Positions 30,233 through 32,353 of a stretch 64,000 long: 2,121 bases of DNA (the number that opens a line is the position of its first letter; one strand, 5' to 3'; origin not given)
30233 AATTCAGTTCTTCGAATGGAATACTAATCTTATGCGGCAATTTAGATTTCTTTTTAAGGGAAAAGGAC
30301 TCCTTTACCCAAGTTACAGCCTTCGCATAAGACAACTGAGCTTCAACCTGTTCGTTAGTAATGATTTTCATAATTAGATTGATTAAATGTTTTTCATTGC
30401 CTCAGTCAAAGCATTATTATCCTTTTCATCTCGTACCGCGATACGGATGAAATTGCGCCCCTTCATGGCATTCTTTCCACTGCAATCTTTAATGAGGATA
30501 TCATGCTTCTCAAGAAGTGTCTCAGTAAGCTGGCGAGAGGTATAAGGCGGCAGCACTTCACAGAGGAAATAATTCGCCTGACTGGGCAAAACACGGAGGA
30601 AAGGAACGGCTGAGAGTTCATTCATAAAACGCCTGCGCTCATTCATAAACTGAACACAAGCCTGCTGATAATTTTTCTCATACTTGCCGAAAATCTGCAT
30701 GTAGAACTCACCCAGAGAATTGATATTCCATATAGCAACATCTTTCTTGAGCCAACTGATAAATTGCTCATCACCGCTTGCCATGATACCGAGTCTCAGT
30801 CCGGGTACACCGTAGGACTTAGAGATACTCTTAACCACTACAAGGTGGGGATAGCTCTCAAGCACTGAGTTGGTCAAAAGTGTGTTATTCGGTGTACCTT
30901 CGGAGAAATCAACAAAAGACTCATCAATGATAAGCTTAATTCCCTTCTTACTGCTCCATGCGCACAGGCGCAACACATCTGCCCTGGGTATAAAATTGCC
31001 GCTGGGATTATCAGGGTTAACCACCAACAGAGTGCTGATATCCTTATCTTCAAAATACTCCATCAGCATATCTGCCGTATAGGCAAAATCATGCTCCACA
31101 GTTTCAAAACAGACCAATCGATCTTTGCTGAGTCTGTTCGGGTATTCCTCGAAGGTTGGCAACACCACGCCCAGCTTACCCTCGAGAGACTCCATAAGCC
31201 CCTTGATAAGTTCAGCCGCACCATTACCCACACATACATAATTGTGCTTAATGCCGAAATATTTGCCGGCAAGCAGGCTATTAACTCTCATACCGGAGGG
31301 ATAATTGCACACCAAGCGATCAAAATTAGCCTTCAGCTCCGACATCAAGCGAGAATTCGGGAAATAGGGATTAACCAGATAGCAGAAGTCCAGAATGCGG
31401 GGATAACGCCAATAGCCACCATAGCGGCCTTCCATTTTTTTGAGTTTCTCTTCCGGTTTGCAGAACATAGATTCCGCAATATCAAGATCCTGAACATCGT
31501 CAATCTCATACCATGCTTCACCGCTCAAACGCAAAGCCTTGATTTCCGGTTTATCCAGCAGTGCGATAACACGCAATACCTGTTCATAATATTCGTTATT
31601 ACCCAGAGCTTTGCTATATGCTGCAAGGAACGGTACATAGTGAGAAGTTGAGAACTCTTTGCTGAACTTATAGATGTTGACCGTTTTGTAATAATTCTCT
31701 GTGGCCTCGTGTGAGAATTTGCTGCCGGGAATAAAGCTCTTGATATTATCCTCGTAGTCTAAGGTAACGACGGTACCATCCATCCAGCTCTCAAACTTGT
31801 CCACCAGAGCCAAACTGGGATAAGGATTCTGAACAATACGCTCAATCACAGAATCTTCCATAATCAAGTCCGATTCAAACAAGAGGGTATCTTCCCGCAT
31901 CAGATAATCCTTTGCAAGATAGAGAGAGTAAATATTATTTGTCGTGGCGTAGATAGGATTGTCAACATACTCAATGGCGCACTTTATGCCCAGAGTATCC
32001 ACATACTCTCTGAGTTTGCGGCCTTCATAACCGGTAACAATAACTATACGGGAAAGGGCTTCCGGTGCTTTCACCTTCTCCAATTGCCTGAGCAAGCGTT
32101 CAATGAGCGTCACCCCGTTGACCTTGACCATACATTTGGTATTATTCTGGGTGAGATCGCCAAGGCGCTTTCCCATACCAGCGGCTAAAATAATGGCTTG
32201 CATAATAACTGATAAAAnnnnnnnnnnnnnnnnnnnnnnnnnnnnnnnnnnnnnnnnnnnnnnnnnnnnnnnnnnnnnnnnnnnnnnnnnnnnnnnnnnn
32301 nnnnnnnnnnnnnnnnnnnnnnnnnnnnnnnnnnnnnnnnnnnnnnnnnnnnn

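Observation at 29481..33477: Candidate pathway for an opine-like phospho-substituent (e.g. N-carboxyethyl-ethanolamine phosphate) on a surface glycan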

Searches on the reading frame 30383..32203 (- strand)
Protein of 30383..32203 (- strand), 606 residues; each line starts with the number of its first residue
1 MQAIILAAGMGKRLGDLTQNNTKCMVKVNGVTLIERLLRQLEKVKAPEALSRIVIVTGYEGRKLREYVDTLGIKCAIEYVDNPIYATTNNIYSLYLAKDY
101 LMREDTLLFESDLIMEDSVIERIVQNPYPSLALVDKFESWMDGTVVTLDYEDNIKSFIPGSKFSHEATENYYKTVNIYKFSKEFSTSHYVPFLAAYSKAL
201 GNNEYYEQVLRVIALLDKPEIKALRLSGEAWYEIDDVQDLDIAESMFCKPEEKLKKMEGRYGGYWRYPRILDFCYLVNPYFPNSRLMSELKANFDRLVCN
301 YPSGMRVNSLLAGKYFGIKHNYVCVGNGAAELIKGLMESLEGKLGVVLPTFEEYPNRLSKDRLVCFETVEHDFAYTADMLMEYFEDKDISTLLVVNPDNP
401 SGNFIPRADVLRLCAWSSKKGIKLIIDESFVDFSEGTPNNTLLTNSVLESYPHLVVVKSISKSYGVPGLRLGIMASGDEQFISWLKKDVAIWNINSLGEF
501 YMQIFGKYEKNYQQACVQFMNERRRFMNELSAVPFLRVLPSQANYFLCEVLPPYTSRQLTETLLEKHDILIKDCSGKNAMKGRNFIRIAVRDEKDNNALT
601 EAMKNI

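Call 4: search_protein_families(library=pfam, proteins=[window:30383-32203:-], max_evalue=0.01)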
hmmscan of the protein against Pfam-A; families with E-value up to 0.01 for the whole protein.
window:30383-32203:- (606 aa): 5 families
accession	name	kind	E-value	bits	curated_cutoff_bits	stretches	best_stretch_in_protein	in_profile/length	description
PF00155.27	Aminotran_1_2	-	2.7e-31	109.5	19.7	1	314-601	53-359/361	Aminotransferase class I and II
PF12804.13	NTP_transf_3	-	6.9e-10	39.8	27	1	3-125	1-109/160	MobA-like NTP transferase domain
PF00483.29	NTP_transferase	-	3.1e-07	30.7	21.2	1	3-125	2-122/245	Nucleotidyl transferase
PF20202.4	DUF6564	-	3.5e-05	24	25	1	44-127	22-112/230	Domain of unknown function (DUF6564)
PF01128.25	IspD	-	0.007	16.6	27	0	1-58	1-52/221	2-C-methyl-D-erythritol 4-phosphate cytidylyltransferase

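Call 5: search_protein_families(library=ncbifam, proteins=[window:30383-32203:-], max_evalue=0.01)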
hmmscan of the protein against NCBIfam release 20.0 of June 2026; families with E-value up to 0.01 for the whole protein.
window:30383-32203:- (606 aa): 88 families (the best 25 are shown)
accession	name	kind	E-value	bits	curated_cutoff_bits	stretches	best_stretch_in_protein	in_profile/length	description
TIGR01140.1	L_thr_O3P_dcar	equivalog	8.3e-48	163.2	290.55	1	257-603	8-330/331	threonine-phosphate decarboxylase CobD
TIGR01141.1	hisC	equivalog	4.1e-38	131.2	276.55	1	278-606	30-349/349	histidinol-phosphate transaminase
NF005021.0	PRK06425.1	equivalog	4e-30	105.1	353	1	266-605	14-329/335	histidinol-phosphate aminotransferase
NF006225.0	PRK08354.1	equivalog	2.4e-27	96.2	288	1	261-605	8-314/318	putative aminotransferase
NF005915.1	PRK07908.1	equivalog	4.9e-27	95.1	360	1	268-603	12-331/332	Rv2231c family histidinol phosphate aminotransferase CobC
NF041364.1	GntC_guanitoxin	equivalog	1.3e-21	76.9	415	1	346-604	89-351/356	guanitoxin biosynthesis PLP-dependent (S)-gamma-hydroxy-L-arginine cyclodehydratase GntC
NF003496.0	PRK05166.1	equivalog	1.6e-21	76.5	540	1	277-605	45-368/373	histidinol-phosphate transaminase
NF053748.1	bifunc_CobBC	exception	2.1e-21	76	950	1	270-603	482-796/797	bifunctional hydrogenobyrinic acid a,c-diamide synthase/histidinol phosphate aminotransferase CobBC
NF002726.0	PRK02610.1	equivalog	3.5e-20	72.3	391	1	318-572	89-342/374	histidinol-phosphate transaminase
NF002877.0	PRK03317.1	equivalog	4.6e-20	71.7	409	1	316-605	89-365/374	histidinol-phosphate transaminase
NF002878.0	PRK03321.1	subfamily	2.2e-19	69.4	374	1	306-604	61-346/352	histidinol-phosphate transaminase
TIGR03992.1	Arch_glmU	subfamily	3.8e-19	68.9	292.1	1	1-184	1-172/393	bifunctional sugar-1-phosphate nucleotidylyltransferase/acetyltransferase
NF005732.0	PRK07550.1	equivalog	5.7e-16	58.5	366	1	387-571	165-351/389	aminotransferase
NF041135.1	IPPtranDIPPsyn_Thcocales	equivalog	1.4e-14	54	580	1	1-126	1-115/419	bifunctional L-myo-inositol-1-phosphate cytidylyltransferase/CDP-L-myo-inositol myo-inositolphosphotransferase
NF004870.0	PRK06225.1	equivalog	3.6e-14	52.3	351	1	367-591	137-357/380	pyridoxal phosphate-dependent aminotransferase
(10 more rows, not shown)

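Call 6: find_homologous_proteins(query=window:30383-32203:-)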
Query window:30383-32203:- (606 aa): 8000 proteins with E <= 0.001 among 8000 candidates; the best 120 are listed.
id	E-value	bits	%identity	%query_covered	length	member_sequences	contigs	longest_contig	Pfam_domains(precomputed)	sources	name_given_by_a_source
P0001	0.0e+0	1369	99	100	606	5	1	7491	PF00483.30,PF00155.28,PF12804.14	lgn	-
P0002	0.0e+0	1355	98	100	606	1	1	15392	PF00483.30,PF00155.28,PF12804.14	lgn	-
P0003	0.0e+0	1352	97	100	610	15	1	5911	PF00483.30,PF00155.28,PF12804.14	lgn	-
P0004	0.0e+0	1347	97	100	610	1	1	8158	PF00483.30,PF00155.28,PF12804.14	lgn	-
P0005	0.0e+0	1308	94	100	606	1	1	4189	PF00483.30,PF00155.28,PF12804.14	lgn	-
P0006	0.0e+0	1249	89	100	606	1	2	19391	PF00483.30,PF00155.28,PF12804.14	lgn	-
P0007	0.0e+0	1248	89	100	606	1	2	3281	PF00483.30,PF00155.28,PF12804.14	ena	-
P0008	0.0e+0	1246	88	100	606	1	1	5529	PF00483.30,PF00155.28,PF12804.14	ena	-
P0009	0.0e+0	1246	88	100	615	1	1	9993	PF00483.30,PF00155.28,PF12804.14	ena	-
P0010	0.0e+0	1244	88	100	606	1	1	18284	PF00483.30,PF00155.28,PF20202.5,PF12804.14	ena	-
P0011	0.0e+0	1243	88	100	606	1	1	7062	PF00483.30,PF00155.28,PF12804.14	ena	-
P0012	0.0e+0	1242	88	100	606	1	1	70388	PF00483.30,PF00155.28,PF20202.5,PF12804.14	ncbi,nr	ncbi:MAG: aminotransferase class I/II-fold pyridoxal phosphate-dependent enzyme [Akkermansia sp.]|nr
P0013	0.0e+0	1242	88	100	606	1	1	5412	PF00483.30,PF00155.28,PF20202.5,PF12804.14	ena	-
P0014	0.0e+0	1240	88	100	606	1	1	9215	PF00483.30,PF00155.28,PF12804.14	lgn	-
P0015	0.0e+0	1238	89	100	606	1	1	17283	PF00483.30,PF00155.28,PF12804.14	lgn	-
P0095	1.7e-295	999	71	100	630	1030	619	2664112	PF00483.30,PF00155.28,PF12804.14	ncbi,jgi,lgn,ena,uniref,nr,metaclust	ncbi:aminotransferase class I/II-fold pyridoxal phosphate-dependent enzyme [Akkermansia muciniphila]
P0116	1.2e-268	911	66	100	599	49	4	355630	PF00483.30,PF00155.28,PF20202.5,PF12804.14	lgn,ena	-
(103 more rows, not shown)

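Call 7: search_solved_structures(query=window:30383-32203:-, max_evalue=0.00001)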
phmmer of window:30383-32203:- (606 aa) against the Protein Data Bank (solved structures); distinct sequences matched with E-value up to 0.00001: 33.
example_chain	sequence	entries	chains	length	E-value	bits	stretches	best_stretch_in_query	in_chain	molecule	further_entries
6oux_A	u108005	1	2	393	1.2e-43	152.8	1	271-606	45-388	Threonine phosphate decarboxylase-like enzyme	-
3ftb_A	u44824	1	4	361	2.5e-33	118.7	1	264-605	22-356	Histidinol-phosphate aminotransferase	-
1lc5_A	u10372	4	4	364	1.8e-29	106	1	269-606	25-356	L-Threonine-O-3-Phosphate Decarboxylase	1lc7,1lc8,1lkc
8bj1_A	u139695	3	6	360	4.7e-23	84.8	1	277-595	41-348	histidinol-phosphate aminotransferase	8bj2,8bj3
8bj4_A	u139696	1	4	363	4.9e-23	84.7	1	277-595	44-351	histidinol-phosphate aminotransferase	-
3fkd_A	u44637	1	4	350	4.2e-18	68.4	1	306-603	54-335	L-threonine-O-3-phosphate decarboxylase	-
3hdo_A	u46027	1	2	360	3.7e-14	55.4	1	256-595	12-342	Histidinol-phosphate aminotransferase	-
3euc_A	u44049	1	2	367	1.4e-13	53.5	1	275-602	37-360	Histidinol-phosphate aminotransferase 2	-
3p1t_A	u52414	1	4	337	1.2e-12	50.4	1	327-603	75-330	Putative histidinol-phosphate aminotransferase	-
1jyk_A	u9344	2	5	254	1.9e-12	49.8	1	2-140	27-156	CTP:phosphocholine Cytidylyltransferase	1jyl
7szp_A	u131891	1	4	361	3.5e-12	48.9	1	314-594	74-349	Histidinol-phosphate aminotransferase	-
1fg3_A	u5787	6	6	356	7.1e-12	47.9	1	313-594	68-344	HISTIDINOL PHOSPHATE AMINOTRANSFERASE | HISTIDINOL-PHOSPHATE AMINOTRANSFERASE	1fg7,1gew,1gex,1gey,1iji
6pd1_A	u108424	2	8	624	4.5e-11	45.2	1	2-244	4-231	Nucleotidyl transferase/aminotransferase, class V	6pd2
3cq5_A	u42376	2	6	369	2.7e-10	42.7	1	277-546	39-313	Histidinol-phosphate aminotransferase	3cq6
3cq4_A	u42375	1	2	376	2.9e-10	42.6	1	277-546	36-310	Histidinol-phosphate aminotransferase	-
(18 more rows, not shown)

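Call 48: find_encoding_contigs(protein=P0116, flank=7000, max_places=2)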
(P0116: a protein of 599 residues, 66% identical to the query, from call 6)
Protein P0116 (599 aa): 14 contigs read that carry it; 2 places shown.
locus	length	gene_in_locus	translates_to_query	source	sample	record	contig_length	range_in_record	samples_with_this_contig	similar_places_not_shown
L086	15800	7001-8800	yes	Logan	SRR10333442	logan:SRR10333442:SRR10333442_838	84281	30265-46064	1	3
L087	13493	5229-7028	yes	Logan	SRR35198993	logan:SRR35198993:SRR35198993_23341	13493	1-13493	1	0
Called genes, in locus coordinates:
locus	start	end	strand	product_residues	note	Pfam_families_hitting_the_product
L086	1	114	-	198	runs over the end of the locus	PF13580:SIS_2, PF01380:SIS (weak)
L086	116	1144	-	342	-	PF00288:GHMP_kinases_N, PF08544:GHMP_kinases_C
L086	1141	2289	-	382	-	PF13439:Glyco_transf_4, PF13579:Glyco_trans_4_4, PF00534:Glycos_transf_1, PF13692:Glyco_trans_1_4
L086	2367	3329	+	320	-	PF13641:Glyco_tranf_2_3, PF00535:Glycos_transf_2, PF10111:Glyco_tranf_2_2, PF13632:Glyco_trans_2_3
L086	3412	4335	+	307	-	PF05704:Caps_synth, PF04488:Gly_transf_sug (weak)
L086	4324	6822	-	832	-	PF09586:YfhO (weak)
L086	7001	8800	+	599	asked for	PF00483:NTP_transferase, PF12804:NTP_transf_3, PF20202:DUF6564 (weak), PF00155:Aminotran_1_2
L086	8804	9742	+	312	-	PF02423:OCD_Mu_crystall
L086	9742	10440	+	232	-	PF04991:LicD (weak)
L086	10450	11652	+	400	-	PF20706:GT4-conflict (weak), PF00534:Glycos_transf_1, PF13692:Glyco_trans_1_4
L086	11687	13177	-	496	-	PF01943:Polysacc_synt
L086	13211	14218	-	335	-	PF00535:Glycos_transf_2, PF10111:Glyco_tranf_2_2, PF13641:Glyco_tranf_2_3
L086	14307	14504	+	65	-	-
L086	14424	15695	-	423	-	PF01136:Peptidase_U32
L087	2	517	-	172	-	?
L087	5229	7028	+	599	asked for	PF00483:NTP_transferase, PF12804:NTP_transf_3, PF20202:DUF6564 (weak), PF00155:Aminotran_1_2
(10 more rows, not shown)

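Call 49: find_encoding_contigs(protein=P0095, flank=7000, max_places=1)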
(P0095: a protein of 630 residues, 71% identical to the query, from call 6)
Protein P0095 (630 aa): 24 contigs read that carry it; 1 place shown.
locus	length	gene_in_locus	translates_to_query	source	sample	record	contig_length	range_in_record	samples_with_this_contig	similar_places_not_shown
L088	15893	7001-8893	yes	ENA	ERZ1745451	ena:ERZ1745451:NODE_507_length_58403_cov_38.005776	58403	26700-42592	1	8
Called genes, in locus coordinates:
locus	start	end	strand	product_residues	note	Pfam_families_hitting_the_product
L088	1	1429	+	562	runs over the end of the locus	PF00884:Sulfatase, PF01663:Phosphodiest (faint), PF16347:SGSH_C, PF14707:Sulfatase_C (faint)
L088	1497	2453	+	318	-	PF02729:OTCace_N, PF00185:OTCace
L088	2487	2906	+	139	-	PF02657:SufE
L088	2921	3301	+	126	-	PF08308:PEGA (weak)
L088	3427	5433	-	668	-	PF02922:CBM_48, PF00128:Alpha-amylase (weak), PF02806:Alpha-amylase_C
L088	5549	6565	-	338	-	PF04991:LicD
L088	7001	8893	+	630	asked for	PF00483:NTP_transferase (weak), PF12804:NTP_transf_3, PF00155:Aminotran_1_2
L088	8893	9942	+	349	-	PF01210:NAD_Gly3P_dh_N (weak), PF03807:F420_oxidored (faint), PF02317:Octopine_DH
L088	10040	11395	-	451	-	PF01467:CTP_transf_like, PF01408:GFO_IDH_MocA, PF22725:GFO_IDH_MocA_C3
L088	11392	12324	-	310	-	PF04991:LicD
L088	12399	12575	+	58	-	-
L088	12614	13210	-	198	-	PF07719:TPR_2 (faint), PF13428:TPR_14 (faint), PF13174:TPR_6 (faint), PF13432:TPR_16 (faint)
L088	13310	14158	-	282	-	-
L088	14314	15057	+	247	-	PF13489:Methyltransf_23, PF01209:Ubie_methyltran, PF05175:MTS, PF13847:Methyltransf_31, PF08241:Methyltransf_11, PF08242:Methyltransf_12, PF13649:Methyltransf_25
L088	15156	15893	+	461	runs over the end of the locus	PF01704:UDPGP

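Call 50: search_solved_structures(query=L088:8893-9942:+, max_evalue=0.01, show_alignments=2)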
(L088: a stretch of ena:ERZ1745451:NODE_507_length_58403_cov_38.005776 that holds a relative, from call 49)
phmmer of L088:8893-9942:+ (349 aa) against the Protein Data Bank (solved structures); distinct sequences matched with E-value up to 0.01: 3.
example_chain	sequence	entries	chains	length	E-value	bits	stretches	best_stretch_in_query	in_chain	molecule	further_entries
3iqd_B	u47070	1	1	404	1.3e-18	70.5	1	9-336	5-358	Octopine dehydrogenase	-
3c7a_A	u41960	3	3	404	2.6e-18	69.5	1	9-336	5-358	Octopine dehydrogenase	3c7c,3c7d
1bg6_A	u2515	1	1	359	1.2e-07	34.3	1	8-341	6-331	N-(1-D-CARBOXYLETHYL)-L-NORVALINE DEHYDROGENASE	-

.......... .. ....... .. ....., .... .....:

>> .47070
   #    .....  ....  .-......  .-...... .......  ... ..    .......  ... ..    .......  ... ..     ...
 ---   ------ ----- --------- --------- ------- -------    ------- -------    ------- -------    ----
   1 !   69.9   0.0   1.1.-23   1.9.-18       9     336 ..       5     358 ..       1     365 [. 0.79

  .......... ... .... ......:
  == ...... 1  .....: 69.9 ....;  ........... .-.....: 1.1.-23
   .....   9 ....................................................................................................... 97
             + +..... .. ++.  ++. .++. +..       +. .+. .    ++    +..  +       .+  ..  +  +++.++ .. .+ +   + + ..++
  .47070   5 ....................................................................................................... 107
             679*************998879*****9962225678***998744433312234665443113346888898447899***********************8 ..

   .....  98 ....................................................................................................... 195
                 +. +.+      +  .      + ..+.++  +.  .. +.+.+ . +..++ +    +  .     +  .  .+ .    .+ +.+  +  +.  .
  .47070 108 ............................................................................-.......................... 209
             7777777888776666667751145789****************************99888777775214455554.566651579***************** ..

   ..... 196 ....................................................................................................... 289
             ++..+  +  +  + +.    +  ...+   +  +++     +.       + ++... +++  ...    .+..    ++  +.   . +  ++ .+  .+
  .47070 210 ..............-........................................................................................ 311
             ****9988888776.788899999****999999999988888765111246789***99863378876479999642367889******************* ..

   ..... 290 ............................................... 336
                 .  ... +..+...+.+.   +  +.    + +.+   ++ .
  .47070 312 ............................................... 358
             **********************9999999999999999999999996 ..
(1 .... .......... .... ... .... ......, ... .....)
